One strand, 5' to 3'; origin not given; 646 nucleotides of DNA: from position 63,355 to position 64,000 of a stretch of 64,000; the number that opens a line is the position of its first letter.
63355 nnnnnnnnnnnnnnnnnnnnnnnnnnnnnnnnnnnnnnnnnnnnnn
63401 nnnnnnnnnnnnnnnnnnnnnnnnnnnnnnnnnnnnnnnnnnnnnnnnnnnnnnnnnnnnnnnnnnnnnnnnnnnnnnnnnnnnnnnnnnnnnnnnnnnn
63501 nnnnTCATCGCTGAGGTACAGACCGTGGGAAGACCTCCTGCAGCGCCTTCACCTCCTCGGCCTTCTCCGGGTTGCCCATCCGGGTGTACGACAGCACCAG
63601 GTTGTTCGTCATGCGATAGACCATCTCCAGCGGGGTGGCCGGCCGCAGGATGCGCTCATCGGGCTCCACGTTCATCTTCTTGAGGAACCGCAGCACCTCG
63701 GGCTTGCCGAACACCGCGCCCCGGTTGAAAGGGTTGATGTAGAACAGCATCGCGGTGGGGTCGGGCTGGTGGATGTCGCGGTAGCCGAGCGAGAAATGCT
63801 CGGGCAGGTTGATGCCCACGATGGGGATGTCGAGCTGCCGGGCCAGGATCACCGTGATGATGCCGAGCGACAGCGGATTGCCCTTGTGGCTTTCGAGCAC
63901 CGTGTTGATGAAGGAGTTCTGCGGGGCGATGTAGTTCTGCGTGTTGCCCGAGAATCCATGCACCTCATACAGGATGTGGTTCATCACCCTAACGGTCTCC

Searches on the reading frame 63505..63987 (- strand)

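Call 66: search_protein_families(library=pfam, proteins=[window:63505-63987:-], max_evalue=0.001)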
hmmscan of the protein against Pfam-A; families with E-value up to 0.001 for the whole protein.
window:63505-63987:- (160 aa): 1 family
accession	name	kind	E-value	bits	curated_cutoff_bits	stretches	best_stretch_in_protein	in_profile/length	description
PF13369.12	Transglut_core2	-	2.1e-34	118.7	23.5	1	2-128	31-155/155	Transglutaminase-like superfamily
